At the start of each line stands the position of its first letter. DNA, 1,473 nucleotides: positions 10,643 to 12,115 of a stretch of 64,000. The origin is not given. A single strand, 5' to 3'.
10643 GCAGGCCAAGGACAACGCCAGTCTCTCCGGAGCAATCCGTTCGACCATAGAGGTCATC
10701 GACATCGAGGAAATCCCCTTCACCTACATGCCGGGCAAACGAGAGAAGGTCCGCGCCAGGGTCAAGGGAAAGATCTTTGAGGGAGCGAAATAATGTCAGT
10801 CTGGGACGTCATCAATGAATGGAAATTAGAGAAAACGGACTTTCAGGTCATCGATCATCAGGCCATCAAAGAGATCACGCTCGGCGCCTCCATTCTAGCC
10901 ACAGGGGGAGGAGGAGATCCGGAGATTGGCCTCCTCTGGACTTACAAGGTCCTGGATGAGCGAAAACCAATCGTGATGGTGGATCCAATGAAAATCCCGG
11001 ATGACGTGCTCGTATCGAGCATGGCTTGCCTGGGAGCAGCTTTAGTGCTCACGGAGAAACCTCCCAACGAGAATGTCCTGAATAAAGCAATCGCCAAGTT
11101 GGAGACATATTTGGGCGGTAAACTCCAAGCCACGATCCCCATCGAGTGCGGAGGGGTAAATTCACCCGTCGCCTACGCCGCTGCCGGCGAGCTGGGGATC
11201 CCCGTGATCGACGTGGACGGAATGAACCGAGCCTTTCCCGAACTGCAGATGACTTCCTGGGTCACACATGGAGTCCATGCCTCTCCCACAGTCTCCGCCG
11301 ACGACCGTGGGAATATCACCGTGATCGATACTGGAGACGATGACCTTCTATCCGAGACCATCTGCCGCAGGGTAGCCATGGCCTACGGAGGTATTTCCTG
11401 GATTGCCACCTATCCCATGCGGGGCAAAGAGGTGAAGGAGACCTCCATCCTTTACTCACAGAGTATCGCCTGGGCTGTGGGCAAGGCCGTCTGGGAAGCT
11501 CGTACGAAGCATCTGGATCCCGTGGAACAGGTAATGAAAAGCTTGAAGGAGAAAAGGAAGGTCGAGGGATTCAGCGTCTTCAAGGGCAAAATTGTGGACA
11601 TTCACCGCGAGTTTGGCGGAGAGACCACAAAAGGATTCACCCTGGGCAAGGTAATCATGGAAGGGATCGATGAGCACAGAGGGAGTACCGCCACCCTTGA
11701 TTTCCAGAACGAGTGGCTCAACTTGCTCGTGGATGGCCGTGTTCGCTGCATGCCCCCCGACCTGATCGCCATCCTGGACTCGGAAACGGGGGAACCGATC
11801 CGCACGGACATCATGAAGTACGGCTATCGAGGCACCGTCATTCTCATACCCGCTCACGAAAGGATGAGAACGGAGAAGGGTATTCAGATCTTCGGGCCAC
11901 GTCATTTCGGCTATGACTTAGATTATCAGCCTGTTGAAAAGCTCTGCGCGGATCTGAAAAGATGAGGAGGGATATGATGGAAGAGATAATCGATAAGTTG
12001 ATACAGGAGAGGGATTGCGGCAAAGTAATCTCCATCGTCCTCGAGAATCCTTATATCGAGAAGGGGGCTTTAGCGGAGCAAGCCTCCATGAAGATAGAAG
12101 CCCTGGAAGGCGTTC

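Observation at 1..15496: Large uncharacterised catabolic cluster: Opp ABC + lone HyuA + two DUF917 + three hydantoin-type racemases + Xaa-Pro peptidase + Pro/Hyp racemase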

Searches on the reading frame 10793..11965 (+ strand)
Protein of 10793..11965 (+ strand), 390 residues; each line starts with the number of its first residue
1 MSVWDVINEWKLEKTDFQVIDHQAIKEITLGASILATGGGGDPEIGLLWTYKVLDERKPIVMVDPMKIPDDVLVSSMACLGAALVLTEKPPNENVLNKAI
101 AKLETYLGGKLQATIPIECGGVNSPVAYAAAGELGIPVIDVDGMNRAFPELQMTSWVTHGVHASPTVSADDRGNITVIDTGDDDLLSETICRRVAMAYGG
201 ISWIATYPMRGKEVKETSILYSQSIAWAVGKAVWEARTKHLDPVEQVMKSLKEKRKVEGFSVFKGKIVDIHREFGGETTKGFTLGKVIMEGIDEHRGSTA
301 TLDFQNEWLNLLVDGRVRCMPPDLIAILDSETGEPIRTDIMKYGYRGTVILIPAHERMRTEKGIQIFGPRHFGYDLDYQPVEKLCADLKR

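Call 4: search_protein_families(library=pfam, proteins=[window:10793-11965:+])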
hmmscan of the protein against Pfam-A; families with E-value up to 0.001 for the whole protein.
window:10793-11965:+ (390 aa): 2 families
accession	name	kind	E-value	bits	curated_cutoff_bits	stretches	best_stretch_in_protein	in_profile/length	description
PF20906.3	S-Me-THD_C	-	9.9e-62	208.1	27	1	184-381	3-190/190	S-Me-THD-like, C-terminal domain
PF06032.18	S-Me-THD_N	-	2e-46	158.3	27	1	24-179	2-157/158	S-Me-THD-like, N-terminal domain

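Call 6: search_protein_families(library=ncbifam, proteins=[window:10793-11965:+], max_evalue=0.01)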
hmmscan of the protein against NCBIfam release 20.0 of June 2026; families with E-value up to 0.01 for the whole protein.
window:10793-11965:+ (390 aa): 2 families
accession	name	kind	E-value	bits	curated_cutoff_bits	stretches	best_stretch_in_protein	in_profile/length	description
NF058529.1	thiohydan_desulf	equivalog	3.9e-19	69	440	1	22-353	5-330/362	thiohydantoin desulfurase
NF058532.1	CH3_S_uro_de_S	equivalog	9.5e-17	61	450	1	24-363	7-332/352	S-methyl thiohydantoin desulfurase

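Call 36: find_homologous_proteins(query=window:10793-11965:+, max_evalue=0.00001)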
Query window:10793-11965:+ (390 aa): 680 proteins with E <= 0.00001 among 6264 candidates; the best 120 are listed.
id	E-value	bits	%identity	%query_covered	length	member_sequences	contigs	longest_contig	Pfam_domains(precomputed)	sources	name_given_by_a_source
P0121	1.1e-263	892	100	100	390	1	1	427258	PF20906.4,PF06032.19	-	-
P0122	3.0e-252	854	95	99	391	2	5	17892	PF20906.4,PF06032.19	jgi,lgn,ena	-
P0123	4.5e-246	834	94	99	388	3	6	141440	PF20906.4,PF06032.19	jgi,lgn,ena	jgi:DUF917 family protein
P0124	1.4e-239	813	89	99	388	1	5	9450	PF20906.4,PF06032.19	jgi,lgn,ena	jgi:hypothetical protein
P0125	3.4e-233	792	87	100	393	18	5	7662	PF20906.4,PF06032.19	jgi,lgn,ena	jgi:hypothetical protein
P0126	1.4e-230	783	86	99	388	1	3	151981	PF20906.4,PF06032.19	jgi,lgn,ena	-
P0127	9.7e-205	698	78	98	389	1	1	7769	PF20906.4,PF06032.19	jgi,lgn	-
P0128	1.5e-204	697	77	99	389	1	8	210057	PF20906.4,PF06032.19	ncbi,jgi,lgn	jgi:hypothetical protein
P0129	1.1e-203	694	78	99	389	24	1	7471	PF20906.4,PF06032.19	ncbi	-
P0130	1.2e-203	694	78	98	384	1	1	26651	PF20906.4,PF06032.19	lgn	-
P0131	2.1e-203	693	77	98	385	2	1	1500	PF20906.4,PF06032.19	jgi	-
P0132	2.3e-203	693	78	98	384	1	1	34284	PF20906.4,PF06032.19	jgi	-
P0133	2.4e-203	693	78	98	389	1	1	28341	PF20906.4,PF06032.19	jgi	-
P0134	7.0e-203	692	79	98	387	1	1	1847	PF20906.4,PF06032.19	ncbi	ncbi:MAG: DUF917 domain-containing protein [Candidatus Bipolaricaulia bacterium]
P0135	7.0e-203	692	78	98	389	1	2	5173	PF20906.4,PF06032.19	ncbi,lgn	-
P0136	1.4e-202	691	78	99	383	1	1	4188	PF20906.4,PF06032.19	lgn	-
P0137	1.7e-202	690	78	98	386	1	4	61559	PF20906.4,PF06032.19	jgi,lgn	jgi:hypothetical protein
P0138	1.7e-202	690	77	99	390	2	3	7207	PF20906.4,PF06032.19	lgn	-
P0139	2.0e-202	690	79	98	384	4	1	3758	PF20906.4,PF06032.19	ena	-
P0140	2.3e-202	690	77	98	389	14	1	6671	PF20906.4,PF06032.19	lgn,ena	-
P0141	2.4e-202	690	78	98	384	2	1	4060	PF20906.4,PF06032.19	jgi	-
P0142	2.8e-202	690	78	98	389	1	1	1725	PF20906.4,PF06032.19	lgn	-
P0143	6.2e-202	689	78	98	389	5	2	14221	PF20906.4,PF06032.19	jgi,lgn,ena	-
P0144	7.6e-202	688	78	98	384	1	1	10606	PF20906.4,PF06032.19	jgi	-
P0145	1.3e-201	688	78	98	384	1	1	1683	PF20906.4,PF06032.19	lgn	-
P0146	2.3e-201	687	76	98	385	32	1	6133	PF20906.4,PF06032.19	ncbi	-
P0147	2.9e-201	686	78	98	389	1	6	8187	PF20906.4,PF06032.19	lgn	-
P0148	3.0e-201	686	76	98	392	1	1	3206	PF20906.4,PF06032.19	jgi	-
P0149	4.1e-201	686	76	98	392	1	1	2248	PF20906.4,PF06032.19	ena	-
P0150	5.7e-201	685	76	98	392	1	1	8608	PF20906.4,PF06032.19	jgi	-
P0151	6.0e-201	685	76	98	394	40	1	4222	PF20906.4,PF06032.19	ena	-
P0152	7.0e-201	685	77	98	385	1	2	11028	PF20906.4,PF06032.19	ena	-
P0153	1.3e-200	684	77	99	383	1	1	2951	PF20906.4,PF06032.19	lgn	-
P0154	1.3e-200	684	76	98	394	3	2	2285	PF20906.4,PF06032.19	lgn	-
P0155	1.8e-200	684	77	98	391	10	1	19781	PF20906.4,PF06032.19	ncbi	-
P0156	2.1e-200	684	77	98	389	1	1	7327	PF20906.4,PF06032.19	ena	-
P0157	3.0e-200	683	77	98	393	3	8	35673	PF20906.4,PF06032.19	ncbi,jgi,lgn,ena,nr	ncbi:DUF917 domain-containing protein [Candidatus Aerophobetes bacterium]|nr:DUF917 domain-containin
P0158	5.6e-200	682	77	97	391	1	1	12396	PF20906.4,PF06032.19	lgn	-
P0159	5.6e-200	682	77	97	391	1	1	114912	PF20906.4,PF06032.19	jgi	jgi:hypothetical protein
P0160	7.1e-200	682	77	98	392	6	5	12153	PF20906.4,PF06032.19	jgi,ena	-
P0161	7.2e-200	682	75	98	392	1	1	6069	PF20906.4,PF06032.19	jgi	-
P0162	7.2e-200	682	77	98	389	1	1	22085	PF20906.4,PF06032.19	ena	-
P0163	7.6e-200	682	78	97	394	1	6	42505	PF20906.4,PF06032.19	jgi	-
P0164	1.2e-199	681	76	98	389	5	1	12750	PF20906.4,PF06032.19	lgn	-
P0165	1.7e-199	681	76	98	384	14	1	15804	PF20906.4,PF06032.19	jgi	jgi:DUF917 family protein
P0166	2.0e-199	680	77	97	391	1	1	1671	PF20906.4,PF06032.19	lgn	-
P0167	2.0e-199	680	77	97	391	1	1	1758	PF20906.4,PF06032.19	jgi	jgi:DUF917 family protein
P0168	2.7e-199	680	77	97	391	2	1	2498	PF20906.4,PF06032.19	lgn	-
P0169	7.4e-199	678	75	98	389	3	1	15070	PF20906.4,PF06032.19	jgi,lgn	-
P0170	7.9e-199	678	76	99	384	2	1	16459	PF20906.4,PF06032.19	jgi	-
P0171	8.5e-199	678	76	99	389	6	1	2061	PF20906.4,PF06032.19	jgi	-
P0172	1.1e-198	678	75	98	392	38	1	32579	PF20906.4,PF06032.19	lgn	-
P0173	2.0e-198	677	74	98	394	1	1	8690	PF20906.4,PF06032.19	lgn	-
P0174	2.7e-198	677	76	98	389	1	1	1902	PF20906.4,PF06032.19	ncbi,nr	ncbi:MAG: DUF917 domain-containing protein [Candidatus Aerophobetes bacterium]|nr:DUF917 domain-cont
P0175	1.1e-197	675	76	98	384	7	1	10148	PF20906.4,PF06032.19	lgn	-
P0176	1.1e-197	675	77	98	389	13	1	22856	PF20906.4,PF06032.19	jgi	-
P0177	1.1e-197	675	74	98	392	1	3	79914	PF20906.4,PF06032.19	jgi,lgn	jgi:hypothetical protein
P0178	1.4e-197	674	76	97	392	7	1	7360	PF20906.4,PF06032.19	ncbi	-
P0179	1.5e-197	674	75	98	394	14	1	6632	PF20906.4,PF06032.19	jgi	-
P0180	1.5e-197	674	75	98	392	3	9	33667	PF20906.4,PF06032.19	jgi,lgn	jgi:hypothetical protein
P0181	2.0e-197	674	75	98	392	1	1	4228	PF20906.4,PF06032.19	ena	-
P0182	2.6e-197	673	75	98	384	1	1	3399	PF20906.4,PF06032.19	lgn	-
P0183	2.9e-197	673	77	97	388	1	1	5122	PF20906.4,PF06032.19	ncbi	-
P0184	3.8e-197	673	74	100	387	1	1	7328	PF20906.4,PF06032.19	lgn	-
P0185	3.9e-197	673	74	98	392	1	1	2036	PF20906.4,PF06032.19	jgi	-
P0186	7.2e-197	672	74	98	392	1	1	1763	PF20906.4,PF06032.19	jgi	-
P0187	7.8e-197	672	76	97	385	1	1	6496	PF20906.4,PF06032.19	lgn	-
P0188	4.3e-196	669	76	98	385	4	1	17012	PF20906.4,PF06032.19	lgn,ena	-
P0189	5.7e-196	669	75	99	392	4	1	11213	PF20906.4,PF06032.19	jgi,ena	-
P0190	5.8e-196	669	75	97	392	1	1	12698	PF20906.4,PF06032.19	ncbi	-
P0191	7.8e-196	669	76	97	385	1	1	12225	PF20906.4,PF06032.19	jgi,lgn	-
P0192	9.2e-196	668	75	97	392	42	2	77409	PF20906.4,PF06032.19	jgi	-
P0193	1.1e-195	668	76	97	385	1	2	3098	PF20906.4,PF06032.19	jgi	-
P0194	1.1e-195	668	75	98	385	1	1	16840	PF20906.4,PF06032.19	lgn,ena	-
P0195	2.6e-195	667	74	97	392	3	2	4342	PF20906.4,PF06032.19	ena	-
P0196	3.0e-195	667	76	98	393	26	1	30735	PF20906.4,PF06032.19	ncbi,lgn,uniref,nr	ncbi:hypothetical protein SAMN05660826_02207 [Caldanaerovirga acetigignens]|uniref:DUF917 domain-con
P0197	4.0e-195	666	77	97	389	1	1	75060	PF20906.4,PF06032.19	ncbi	ncbi:MAG: DUF917 domain-containing protein [Candidatus Bipolaricaulaceae bacterium]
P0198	5.0e-195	666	75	98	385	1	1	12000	PF20906.4,PF06032.19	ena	-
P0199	1.0e-194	665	76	97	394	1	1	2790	PF20906.4,PF06032.19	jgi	-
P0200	3.7e-194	663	74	98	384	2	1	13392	PF20906.4,PF06032.19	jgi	-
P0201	4.8e-194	663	74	98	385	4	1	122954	PF20906.4,PF06032.19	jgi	jgi:DUF917 family protein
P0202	5.3e-194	662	76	97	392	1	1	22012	PF20906.4,PF06032.19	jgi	jgi:uncharacterized protein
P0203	5.6e-194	662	75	98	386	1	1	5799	PF20906.4,PF06032.19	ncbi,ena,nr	ncbi:MAG TPA: DUF917 domain-containing protein [Firmicutes bacterium]|nr:DUF917 domain-containing pr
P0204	1.5e-193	661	75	98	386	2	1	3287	PF20906.4,PF06032.19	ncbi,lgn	ncbi:MAG: DUF917 domain-containing protein [Bacillota bacterium]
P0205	7.0e-193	659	73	98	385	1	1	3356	PF20906.4,PF06032.19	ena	-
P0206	1.3e-191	655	73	99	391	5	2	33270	PF20906.4,PF06032.19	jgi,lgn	jgi:DUF917 family protein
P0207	1.7e-191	654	74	100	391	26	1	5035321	PF20906.4,PF06032.19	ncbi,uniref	ncbi:DUF917 domain-containing protein [Cytobacillus firmus]|uniref:DUF917 domain-containing protein 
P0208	2.1e-190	651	74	98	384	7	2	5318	PF20906.4,PF06032.19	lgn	-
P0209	9.7e-190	648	73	99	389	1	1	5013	PF20906.4,PF06032.19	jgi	jgi:DUF917 family protein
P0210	1.8e-188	644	74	98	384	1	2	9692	PF20906.4,PF06032.19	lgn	-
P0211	2.6e-186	637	72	98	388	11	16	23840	PF20906.4,PF06032.19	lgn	-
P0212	6.4e-186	636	72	98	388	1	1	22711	PF20906.4,PF06032.19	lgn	-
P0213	2.8e-185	634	71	98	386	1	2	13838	PF20906.4,PF06032.19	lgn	-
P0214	6.9e-185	632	70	99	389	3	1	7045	PF20906.4,PF06032.19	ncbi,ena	-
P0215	1.0e-184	632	72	98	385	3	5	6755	PF20906.4,PF06032.19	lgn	-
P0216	2.9e-184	630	72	98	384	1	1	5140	PF20906.4,PF06032.19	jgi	jgi:DUF917 family protein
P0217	2.5e-183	627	72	98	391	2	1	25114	PF20906.4,PF06032.19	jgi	-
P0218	3.0e-183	627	71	98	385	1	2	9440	PF20906.4,PF06032.19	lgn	-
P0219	3.8e-183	627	70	98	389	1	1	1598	PF20906.4,PF06032.19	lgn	-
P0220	4.6e-183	626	71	98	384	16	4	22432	PF20906.4,PF06032.19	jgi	-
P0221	5.8e-183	626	72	98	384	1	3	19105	PF20906.4,PF06032.19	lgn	-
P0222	1.8e-182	625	69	99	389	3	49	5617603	PF20906.4,PF06032.19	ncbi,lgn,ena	-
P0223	2.7e-182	624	71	98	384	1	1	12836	PF20906.4,PF06032.19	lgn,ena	-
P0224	3.2e-182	624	70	98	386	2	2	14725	PF20906.4,PF06032.19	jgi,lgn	jgi:hypothetical protein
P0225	2.8e-181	621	69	98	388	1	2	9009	PF20906.4,PF06032.19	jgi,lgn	jgi:hypothetical protein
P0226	3.6e-181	620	69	98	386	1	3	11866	PF20906.4,PF06032.19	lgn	-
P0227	9.1e-181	619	69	98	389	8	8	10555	PF20906.4,PF06032.19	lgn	-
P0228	3.7e-176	604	68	98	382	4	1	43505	PF20906.4,PF06032.19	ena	-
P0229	4.9e-176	603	67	99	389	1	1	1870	PF20906.4,PF06032.19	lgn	-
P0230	1.9e-172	592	66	99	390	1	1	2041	PF20906.4,PF06032.19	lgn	-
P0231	1.0e-171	589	67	98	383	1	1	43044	PF20906.4,PF06032.19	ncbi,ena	-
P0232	2.8e-171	588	65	99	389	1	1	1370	PF20906.4,PF06032.19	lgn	-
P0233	2.8e-171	588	65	98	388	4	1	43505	PF20906.4,PF06032.19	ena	-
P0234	4.1e-171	587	66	98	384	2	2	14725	PF20906.4,PF06032.19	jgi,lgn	jgi:hypothetical protein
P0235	7.1e-171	586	76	84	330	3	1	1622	PF20906.4,PF06032.19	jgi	-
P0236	1.5e-170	585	64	98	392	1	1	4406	PF20906.4,PF06032.19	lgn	-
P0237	7.9e-170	583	65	100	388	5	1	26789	PF20906.4,PF06032.19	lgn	-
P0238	1.0e-169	583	65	98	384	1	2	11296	PF20906.4,PF06032.19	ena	-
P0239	2.4e-169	581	65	98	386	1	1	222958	PF20906.4,PF06032.19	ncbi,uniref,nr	ncbi:DUF917 domain-containing protein [Neobacillus cucumis]|uniref:DUF917 domain-containing protein 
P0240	2.9e-169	581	65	99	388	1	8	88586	PF20906.4,PF06032.19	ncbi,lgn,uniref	ncbi:DUF917 domain-containing protein [Siminovitchia sp. 179-K 8D1 HS]|uniref:DUF917 domain-containi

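Call 48: predict_structure(alignment_id=A3)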
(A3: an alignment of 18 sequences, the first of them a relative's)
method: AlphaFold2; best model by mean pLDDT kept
length: 390 residues; sequences in the alignment: 18
mean_pLDDT: 84.0   pTM: 0.85
mean pLDDT of the five models: 84.0, 82.7, 80.8, 79.7, 78.4
residues with pLDDT >= 90: 160; 70-90: 171; 50-70: 55; < 50: 4
segments of 3 or more residues with pLDDT < 50: none
pLDDT, mean of each block of 10 residues (from residue 1): 93 95 90 69 72 93 95 85 57 83 91 82 80 94 58 76 83 86 83 76 71 90 89 94 94 88 93 65 80 94 78 93 88 81 90 87 87 88 82
secondary structure, 60 per line:
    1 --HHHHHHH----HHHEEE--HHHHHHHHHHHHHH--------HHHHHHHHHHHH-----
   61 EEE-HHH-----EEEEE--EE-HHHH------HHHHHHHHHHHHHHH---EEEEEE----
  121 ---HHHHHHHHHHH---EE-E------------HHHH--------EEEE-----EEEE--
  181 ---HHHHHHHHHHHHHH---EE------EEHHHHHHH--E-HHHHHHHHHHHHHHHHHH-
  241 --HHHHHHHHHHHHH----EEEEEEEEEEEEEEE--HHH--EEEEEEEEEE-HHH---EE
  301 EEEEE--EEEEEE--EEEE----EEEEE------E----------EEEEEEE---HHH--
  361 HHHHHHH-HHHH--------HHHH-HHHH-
elements in order: H3-9 E17-19 H22-35 H44-55 E61-63 E73-77 H83-86 H93-107 E111-116 H124-134 H154-157 E166-169 E175-178 H184-197 H211-217 H222-239 H243-255 E260-274 E282-291 E299-305 E308-313 E316-319 E324-328 E346-352 H361-367 H369-372 H381-384 H386-389

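Call 52: fold_search(model_id=the predicted structure, library=pdb)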
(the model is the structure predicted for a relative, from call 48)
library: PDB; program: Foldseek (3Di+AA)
matches with E <= 10: 401; with E <= 0.001: 2
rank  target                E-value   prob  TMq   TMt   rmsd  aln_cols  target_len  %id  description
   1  2o3i_A                1.6e-18  1.00  0.71  0.73   4.6       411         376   19  X-ray Crystal Structure of Protein CV_3147 from Chromobacterium violaceum. Northeast Structural Genomics Consortium Ta (released 2006-12-12)
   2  2o3i_B                2.8e-18  1.00  0.73  0.76   4.0       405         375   20  X-ray Crystal Structure of Protein CV_3147 from Chromobacterium violaceum. Northeast Structural Genomics Consortium Ta (released 2006-12-12)
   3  7y3e_A                1.7e-01  0.07  0.08  0.04  16.4       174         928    7  Cryo-EM structure of Arabidopsis thaliana SOS1 in an occluded state (released 2023-08-09)
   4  4z07_C                2.4e-01  0.04  0.10  0.13  20.5       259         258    9  Co-crystal structure of the tandem CNB (CNB-A/B) domains of human PKG I beta with cGMP (released 2016-04-13)
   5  6nu7                  2.6e-01  0.10  0.09  0.07  14.0       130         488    9  Structure of sucrose-6-phosphate hydrolase from Lactobacillus gasseri (released 2020-02-05)
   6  3shr_A                2.7e-01  0.02  0.08  0.10  20.9       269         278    8  Crystal Structure of cGMP-dependent Protein Kinase Reveals Novel Site of Interchain Communication (released 2011-09-21)
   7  7wzg_C                3.8e-01  0.06  0.08  0.12  17.2       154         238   13  Cypemycin N-terminal methyltransferase CypM (released 2023-02-22)
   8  2qcs_B                3.8e-01  0.05  0.09  0.11  16.6       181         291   13  A complex structure between the Catalytic and Regulatory subunit of Protein Kinase A that represents the inhibited sta (released 2007-11-06)
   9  8c3x                  4.0e-01  0.08  0.09  0.14  13.5       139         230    9  Crystal structure of Paradendryphiella salina PL7C alginate lyase (released 2023-02-08)
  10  3by5                  4.2e-01  0.33  0.19  0.47   8.9       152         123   14  Crystal structure of cobalamin biosynthesis protein chiG from Agrobacterium tumefaciens str. C58 (released 2008-01-22)
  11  9a5j_A                4.2e-01  0.06  0.13  0.10  21.9       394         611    8  Integrative model of DNAK-GUDB by crosslinking MS and deep learning (released 2024-09-18)
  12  2qvs_B                4.2e-01  0.03  0.09  0.11  18.6       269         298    8  Crystal Structure of Type IIa Holoenzyme of cAMP-dependent Protein Kinase (released 2007-10-23)
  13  4z07_A                4.5e-01  0.02  0.08  0.11  18.6       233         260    8  Co-crystal structure of the tandem CNB (CNB-A/B) domains of human PKG I beta with cGMP (released 2016-04-13)
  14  8qiz_A                4.7e-01  0.07  0.09  0.14  14.4       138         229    9  Crystal structure of Paradendryphiella salina PL7C alginate lyase mutant H124N soaked with with penta-mannuronic acid (released 2025-02-05)
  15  8w7d_D                4.7e-01  0.04  0.12  0.11  15.2       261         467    6  Crystal structure of EcPPAT-FR901483 complex (released 2023-12-13)
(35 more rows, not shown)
